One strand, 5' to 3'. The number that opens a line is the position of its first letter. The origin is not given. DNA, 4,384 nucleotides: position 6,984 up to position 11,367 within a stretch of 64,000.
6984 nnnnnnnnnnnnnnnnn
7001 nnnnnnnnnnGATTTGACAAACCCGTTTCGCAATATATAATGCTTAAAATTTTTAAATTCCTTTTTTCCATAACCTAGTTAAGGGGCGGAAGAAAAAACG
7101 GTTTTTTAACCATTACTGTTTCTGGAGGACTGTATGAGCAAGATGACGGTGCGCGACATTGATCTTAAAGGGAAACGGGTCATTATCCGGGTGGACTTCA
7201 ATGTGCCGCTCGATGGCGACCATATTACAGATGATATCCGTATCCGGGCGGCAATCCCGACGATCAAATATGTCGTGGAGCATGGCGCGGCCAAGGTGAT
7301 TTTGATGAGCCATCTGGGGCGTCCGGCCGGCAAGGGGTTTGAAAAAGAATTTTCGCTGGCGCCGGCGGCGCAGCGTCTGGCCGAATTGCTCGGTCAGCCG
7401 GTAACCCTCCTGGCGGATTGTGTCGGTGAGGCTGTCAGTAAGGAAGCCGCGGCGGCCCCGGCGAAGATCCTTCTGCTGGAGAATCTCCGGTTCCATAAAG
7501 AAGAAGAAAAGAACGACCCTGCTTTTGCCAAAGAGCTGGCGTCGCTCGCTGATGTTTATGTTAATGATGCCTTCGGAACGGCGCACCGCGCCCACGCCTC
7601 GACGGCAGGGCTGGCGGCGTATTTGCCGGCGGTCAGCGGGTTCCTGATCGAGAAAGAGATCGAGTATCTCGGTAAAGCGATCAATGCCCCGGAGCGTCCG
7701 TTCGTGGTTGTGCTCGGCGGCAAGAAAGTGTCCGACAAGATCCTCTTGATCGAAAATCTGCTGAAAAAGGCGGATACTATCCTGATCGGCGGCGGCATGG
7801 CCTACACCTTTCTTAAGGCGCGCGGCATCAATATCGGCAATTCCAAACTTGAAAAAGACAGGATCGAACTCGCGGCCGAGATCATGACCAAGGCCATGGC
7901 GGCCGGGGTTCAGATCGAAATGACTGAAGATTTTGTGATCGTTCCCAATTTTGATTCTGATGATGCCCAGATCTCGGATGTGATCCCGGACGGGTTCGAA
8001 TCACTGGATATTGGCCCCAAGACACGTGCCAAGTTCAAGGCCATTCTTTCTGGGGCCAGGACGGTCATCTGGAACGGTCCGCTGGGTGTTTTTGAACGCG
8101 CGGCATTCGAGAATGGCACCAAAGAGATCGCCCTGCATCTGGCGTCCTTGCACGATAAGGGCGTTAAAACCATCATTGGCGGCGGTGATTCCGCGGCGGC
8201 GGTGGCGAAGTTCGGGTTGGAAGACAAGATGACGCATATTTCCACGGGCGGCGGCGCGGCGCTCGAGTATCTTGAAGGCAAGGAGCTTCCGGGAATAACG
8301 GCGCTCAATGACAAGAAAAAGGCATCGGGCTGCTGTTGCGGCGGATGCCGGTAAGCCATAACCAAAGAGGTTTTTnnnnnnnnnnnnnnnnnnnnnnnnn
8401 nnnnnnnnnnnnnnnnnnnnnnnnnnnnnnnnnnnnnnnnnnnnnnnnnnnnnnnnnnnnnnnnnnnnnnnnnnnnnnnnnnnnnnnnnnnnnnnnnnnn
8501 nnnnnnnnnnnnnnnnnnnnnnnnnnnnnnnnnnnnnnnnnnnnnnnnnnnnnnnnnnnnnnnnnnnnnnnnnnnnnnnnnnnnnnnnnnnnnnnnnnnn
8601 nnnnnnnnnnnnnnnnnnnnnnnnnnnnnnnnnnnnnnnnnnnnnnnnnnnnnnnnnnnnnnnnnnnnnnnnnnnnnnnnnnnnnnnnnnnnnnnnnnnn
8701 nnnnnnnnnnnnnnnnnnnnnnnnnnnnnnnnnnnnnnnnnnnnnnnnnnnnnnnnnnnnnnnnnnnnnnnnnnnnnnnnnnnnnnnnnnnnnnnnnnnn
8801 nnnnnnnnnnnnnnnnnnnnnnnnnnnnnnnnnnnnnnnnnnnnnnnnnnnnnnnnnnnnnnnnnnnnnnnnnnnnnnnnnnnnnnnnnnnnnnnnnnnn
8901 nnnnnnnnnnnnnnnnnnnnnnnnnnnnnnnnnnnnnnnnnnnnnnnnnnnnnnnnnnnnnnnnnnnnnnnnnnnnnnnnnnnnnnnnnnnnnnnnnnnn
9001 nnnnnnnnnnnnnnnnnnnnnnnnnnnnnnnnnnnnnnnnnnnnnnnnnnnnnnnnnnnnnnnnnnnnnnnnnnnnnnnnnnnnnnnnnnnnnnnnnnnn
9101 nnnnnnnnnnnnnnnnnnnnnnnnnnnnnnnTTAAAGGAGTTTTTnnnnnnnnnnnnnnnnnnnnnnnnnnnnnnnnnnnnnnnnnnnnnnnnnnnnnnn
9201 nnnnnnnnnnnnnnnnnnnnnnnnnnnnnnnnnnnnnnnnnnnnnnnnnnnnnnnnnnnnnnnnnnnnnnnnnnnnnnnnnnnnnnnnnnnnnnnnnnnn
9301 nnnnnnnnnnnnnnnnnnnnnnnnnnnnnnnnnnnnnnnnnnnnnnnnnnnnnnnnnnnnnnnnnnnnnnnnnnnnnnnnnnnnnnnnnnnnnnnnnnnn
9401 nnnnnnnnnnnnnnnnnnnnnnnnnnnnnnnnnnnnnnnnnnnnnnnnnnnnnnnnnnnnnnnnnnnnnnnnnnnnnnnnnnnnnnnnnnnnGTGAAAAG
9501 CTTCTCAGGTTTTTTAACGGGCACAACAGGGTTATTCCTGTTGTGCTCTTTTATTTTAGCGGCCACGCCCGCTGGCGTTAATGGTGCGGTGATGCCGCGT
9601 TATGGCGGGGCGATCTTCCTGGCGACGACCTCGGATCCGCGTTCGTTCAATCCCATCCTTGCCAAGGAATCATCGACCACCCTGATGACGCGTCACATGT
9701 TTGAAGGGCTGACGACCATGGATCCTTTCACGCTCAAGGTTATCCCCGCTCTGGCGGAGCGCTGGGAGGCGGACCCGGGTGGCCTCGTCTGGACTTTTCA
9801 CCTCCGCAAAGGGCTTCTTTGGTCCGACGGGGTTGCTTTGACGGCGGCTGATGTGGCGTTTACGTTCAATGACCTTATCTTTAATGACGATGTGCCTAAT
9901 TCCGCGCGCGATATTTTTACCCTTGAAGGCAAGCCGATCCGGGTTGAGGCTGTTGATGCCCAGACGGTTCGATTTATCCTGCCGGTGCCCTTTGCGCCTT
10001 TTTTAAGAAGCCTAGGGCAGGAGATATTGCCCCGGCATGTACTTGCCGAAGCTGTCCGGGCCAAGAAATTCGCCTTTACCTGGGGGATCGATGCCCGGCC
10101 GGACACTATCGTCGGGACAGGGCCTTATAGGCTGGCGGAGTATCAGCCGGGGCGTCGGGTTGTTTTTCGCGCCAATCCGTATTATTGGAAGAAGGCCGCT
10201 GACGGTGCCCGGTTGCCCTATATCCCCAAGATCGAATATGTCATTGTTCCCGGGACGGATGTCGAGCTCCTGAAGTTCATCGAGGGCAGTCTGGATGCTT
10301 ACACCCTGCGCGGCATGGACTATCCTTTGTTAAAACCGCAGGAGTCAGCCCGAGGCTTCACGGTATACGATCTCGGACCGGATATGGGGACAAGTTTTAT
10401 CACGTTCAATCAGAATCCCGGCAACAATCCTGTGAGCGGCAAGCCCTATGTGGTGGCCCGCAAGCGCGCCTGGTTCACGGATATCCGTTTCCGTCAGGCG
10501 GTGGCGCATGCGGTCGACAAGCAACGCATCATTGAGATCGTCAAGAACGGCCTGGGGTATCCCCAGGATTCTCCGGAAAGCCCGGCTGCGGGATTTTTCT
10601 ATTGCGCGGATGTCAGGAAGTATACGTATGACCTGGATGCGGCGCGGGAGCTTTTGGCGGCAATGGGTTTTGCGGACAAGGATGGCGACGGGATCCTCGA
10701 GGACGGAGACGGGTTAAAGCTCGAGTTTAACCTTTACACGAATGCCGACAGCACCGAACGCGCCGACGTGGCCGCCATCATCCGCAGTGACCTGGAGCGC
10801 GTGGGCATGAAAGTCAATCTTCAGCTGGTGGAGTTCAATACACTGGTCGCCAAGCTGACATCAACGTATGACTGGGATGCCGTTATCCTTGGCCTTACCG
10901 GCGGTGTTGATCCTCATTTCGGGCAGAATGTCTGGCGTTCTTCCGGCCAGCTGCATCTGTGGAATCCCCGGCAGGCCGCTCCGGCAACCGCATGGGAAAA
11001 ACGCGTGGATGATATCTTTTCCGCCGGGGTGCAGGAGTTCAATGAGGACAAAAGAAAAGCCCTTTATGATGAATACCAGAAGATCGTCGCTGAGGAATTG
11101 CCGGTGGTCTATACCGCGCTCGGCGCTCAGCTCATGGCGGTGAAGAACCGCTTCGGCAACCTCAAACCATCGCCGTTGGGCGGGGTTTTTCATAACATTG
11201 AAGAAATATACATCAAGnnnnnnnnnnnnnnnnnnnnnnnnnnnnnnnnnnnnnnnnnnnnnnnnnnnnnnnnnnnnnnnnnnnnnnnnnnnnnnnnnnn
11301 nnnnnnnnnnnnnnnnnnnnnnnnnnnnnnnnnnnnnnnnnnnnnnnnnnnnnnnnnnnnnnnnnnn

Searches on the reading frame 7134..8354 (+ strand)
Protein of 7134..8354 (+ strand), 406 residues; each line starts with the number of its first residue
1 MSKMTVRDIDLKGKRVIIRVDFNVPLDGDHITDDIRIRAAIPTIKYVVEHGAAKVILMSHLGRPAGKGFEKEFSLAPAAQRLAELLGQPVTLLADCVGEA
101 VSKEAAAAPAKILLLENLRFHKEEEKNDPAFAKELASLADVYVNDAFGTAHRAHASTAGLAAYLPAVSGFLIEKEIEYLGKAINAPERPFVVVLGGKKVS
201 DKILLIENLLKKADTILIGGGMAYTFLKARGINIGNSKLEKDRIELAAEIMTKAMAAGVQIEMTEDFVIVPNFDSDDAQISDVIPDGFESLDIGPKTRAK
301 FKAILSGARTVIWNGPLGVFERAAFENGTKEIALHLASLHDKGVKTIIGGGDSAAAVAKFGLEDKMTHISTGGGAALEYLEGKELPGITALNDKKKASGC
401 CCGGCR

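Call 23: list_cluster_members(proteins=[window:7134-8354:+, window:9493-11220:+, window:497-1612:+, window:3512-4282:+])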
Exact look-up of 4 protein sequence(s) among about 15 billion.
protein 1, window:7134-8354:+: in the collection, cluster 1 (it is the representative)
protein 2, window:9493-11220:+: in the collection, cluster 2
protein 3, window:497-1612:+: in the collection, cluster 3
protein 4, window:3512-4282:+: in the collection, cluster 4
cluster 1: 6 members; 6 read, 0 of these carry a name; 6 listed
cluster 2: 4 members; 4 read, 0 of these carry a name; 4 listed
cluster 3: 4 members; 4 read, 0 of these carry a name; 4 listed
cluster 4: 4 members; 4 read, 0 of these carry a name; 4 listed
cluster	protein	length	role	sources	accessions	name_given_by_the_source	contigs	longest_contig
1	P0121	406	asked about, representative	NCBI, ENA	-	-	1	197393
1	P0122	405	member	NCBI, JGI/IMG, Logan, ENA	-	-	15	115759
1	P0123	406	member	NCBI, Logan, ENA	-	-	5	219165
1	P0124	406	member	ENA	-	-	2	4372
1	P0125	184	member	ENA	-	-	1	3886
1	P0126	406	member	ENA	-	-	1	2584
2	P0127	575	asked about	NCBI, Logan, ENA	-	-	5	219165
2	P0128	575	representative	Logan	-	-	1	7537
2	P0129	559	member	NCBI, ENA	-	-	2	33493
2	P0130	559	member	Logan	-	-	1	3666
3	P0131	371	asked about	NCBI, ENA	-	-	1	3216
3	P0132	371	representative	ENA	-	-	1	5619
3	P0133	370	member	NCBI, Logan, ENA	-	-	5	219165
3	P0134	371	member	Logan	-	-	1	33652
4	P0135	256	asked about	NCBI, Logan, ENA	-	-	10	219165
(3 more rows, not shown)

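Call 24: find_encoding_contigs(protein=P0122, flank=10000, max_places=8)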
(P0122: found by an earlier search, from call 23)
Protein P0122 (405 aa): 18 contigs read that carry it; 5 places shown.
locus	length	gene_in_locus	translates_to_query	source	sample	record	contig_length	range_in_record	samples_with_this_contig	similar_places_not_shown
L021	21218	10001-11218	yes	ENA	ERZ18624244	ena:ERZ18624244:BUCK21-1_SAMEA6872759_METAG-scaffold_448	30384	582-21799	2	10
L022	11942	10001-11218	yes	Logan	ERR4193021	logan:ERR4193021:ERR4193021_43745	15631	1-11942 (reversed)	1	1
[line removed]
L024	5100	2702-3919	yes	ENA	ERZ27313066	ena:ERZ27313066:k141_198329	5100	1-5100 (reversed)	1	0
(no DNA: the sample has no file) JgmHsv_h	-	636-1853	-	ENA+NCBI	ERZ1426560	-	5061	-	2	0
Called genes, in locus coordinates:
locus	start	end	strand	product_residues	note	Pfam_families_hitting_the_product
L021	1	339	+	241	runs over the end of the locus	PF00483:NTP_transferase, PF12804:NTP_transf_3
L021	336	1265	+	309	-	PF01370:Epimerase, PF16363:GDP_Man_Dehyd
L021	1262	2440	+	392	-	PF13439:Glyco_transf_4, PF13579:Glyco_trans_4_4, PF20706:GT4-conflict (weak), PF00534:Glycos_transf_1, PF13692:Glyco_trans_1_4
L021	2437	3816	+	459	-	PF04932:Wzy_C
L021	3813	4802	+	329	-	PF01075:Glyco_transf_9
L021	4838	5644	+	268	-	PF05050:Methyltransf_21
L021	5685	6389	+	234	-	PF00535:Glycos_transf_2, PF13641:Glyco_tranf_2_3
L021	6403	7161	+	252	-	PF03808:Glyco_tran_WecG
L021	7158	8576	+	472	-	PF13727:CoA_binding_3, PF02397:Bac_transf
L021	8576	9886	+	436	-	PF04932:Wzy_C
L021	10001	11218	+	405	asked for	PF00162:PGK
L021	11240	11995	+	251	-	PF00121:TIM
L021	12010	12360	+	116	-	PF03840:SecG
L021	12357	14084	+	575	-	PF00496:SBP_bac_5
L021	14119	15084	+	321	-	PF19300:BPD_transp_1_N, PF00528:BPD_transp_1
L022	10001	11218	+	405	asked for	PF00162:PGK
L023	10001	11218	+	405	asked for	PF00162:PGK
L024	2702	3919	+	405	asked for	PF00162:PGK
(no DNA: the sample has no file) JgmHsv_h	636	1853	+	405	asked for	PF00162:PGK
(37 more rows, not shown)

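Call 29: find_encoding_contigs(protein=P0134, flank=8000, max_places=4)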
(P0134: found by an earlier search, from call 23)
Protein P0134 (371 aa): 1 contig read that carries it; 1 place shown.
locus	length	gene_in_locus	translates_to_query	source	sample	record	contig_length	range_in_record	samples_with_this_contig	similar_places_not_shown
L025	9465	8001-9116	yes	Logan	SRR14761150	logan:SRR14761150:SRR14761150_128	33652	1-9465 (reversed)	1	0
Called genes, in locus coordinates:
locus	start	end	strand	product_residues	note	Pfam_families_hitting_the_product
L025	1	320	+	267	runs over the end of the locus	PF05711:TylF, PF13578:Methyltransf_24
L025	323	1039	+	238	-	PF02348:CTP_transf_3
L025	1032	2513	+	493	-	PF01943:Polysacc_synt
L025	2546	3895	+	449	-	-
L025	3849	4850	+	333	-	PF01973:MptE-like (faint)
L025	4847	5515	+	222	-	PF25084:LbH_EIF2B (faint), PF00132:Hexapep, PF14602:Hexapep_2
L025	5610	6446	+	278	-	PF00535:Glycos_transf_2, PF10111:Glyco_tranf_2_2 (faint)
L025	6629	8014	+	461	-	PF04932:Wzy_C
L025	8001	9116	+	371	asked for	PF20706:GT4-conflict, PF00534:Glycos_transf_1, PF13692:Glyco_trans_1_4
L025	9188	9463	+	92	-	?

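Call 30: find_encoding_contigs(protein=P0132, flank=8000, max_places=4)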
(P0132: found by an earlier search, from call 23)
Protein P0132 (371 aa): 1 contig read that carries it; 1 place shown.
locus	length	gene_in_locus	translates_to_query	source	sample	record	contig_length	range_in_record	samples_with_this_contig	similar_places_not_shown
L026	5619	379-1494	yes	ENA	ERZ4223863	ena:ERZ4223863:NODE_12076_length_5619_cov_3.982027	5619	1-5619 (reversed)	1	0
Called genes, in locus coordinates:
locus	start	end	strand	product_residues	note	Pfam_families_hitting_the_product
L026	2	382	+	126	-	?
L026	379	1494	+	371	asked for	PF20706:GT4-conflict, PF00534:Glycos_transf_1, PF13692:Glyco_trans_1_4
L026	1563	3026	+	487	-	-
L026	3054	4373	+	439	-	PF00535:Glycos_transf_2, PF10111:Glyco_tranf_2_2, PF13641:Glyco_tranf_2_3 (weak)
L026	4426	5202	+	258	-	PF13489:Methyltransf_23, PF08241:Methyltransf_11 (weak), PF08242:Methyltransf_12 (weak)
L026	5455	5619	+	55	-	?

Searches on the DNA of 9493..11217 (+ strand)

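Call 51: search_rna_families(source=L027, start=1950, end=2160, threshold=evalue, max_evalue=10)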
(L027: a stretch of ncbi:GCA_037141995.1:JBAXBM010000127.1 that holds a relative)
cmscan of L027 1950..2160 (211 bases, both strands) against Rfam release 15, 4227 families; matches with E-value up to 10: 3.
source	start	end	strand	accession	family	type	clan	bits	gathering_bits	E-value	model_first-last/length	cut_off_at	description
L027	2109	2130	-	RF01318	CRISPR-DR5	Gene; CRISPR;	CL00015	15.9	40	6.8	1-37/37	no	CRISPR RNA direct repeat element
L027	2074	2135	+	RF02938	COG2827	Gene; sRNA;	-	15.6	49.1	1.9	1-77/77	no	COG2827 RNA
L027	2082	2135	+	RF02218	ZNRD1-AS1_1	Gene; lncRNA;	-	11.3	50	5.7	1-68/68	no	ZNRD1 antisense RNA 1 conserved region 1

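Call 54: build_rna_model(alignment_id=A3, structure=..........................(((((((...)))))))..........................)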
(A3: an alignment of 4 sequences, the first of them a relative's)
Model R1 built from alignment A3 (4 sequences, 69 columns); structure: as given.
model positions 63; base pairs 7; branch points 0; effective number of sequences 3.24; information 0.888 bits per position. Calibrated on 0.2 Mb of random sequence (short: E-values are rough).
structure used (alignment columns):
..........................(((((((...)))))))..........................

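Call 55: search_with_rna_model(model_id=R1, source=window, filters=off, max_evalue=10, show_alignments=6)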
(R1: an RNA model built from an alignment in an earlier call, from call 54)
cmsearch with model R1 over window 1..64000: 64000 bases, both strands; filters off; matches with E-value up to 10: 8.
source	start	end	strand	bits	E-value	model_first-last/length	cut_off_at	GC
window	12642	12704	+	87.6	1.3e-17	1-63/63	no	0.52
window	11256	11318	+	79.6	7.7e-16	1-63/63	no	0.48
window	1587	1628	+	14.9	0.16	1-63/63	no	0.48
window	26848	26875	+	8.5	4.1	1-63/63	no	0.32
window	47218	47269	+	7.9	5.8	1-63/63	no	0.48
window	26037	26072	+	7.8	6.1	1-63/63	no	0.53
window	36829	36872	-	7.3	7.8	1-63/63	no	0.48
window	7163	7199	+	6.9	9.3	1-63/63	no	0.49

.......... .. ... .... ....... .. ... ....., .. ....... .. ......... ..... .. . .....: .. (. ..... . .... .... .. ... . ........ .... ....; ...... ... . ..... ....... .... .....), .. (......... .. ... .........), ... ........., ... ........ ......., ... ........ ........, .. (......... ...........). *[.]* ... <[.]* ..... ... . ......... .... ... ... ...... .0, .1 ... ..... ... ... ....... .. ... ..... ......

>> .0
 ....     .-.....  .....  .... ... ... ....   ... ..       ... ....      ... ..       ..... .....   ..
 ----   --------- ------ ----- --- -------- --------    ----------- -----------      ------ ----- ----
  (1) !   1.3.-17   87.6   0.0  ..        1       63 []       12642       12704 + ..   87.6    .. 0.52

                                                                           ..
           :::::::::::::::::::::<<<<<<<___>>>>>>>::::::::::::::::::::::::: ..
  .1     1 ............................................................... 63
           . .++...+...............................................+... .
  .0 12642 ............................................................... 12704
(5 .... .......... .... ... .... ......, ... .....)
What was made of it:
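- The CM scores are 80-88 bits (call 55).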

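Call 66: search_with_rna_model(model_id=R1, sources=[L021, L022, L023, L024, L025, L026, L027, L029, L044, L045], filters=off, max_evalue=10)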
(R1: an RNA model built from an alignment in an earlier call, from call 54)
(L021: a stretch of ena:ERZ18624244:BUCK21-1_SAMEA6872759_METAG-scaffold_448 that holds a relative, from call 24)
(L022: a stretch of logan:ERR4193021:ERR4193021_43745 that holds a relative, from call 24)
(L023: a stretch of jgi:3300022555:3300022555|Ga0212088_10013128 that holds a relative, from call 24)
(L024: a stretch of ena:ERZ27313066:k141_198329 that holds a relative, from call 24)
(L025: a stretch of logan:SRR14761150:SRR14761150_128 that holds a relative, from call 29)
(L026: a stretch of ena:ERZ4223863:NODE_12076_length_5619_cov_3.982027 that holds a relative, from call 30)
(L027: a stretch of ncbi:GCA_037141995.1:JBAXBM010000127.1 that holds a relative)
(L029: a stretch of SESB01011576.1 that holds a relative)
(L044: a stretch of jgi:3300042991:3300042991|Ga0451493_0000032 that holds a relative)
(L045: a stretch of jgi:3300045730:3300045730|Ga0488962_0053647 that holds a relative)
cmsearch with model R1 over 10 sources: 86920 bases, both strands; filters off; matches with E-value up to 10: 14.
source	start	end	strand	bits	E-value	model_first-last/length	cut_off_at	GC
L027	1999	2061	+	86.5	3.2e-17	1-63/63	no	0.56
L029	1899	1961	+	86.5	3.2e-17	1-63/63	no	0.56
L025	9091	9132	+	14.9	0.22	1-63/63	no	0.48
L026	1469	1510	+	14.9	0.22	1-63/63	no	0.48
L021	8551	8588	+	12.4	0.79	1-63/63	no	0.5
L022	8551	8588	+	12.4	0.79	1-63/63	no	0.5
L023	8551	8588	+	12.4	0.79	1-63/63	no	0.5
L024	1252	1289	+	12.4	0.79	1-63/63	no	0.5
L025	358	408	+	9.1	4.2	1-63/63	no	0.39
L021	19913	19958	+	8.2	6.5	1-63/63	no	0.39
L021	2896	2942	-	7.9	7.8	1-63/63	no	0.57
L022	2893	2939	-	7.9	7.8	1-63/63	no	0.57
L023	2893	2939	-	7.9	7.8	1-63/63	no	0.57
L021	19075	19127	+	7.6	9.1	1-63/63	no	0.62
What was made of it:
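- On REP/BIME elements with a RAYT transposase: CM R1 with filters off finds only L and R in 64 kb, and only the orthologous spacer in 87 kb of relatives (calls 55 and 66).
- The covariance model finds no further copy in the 64-kb window or in 87 kb of relatives (calls 55 and 66).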
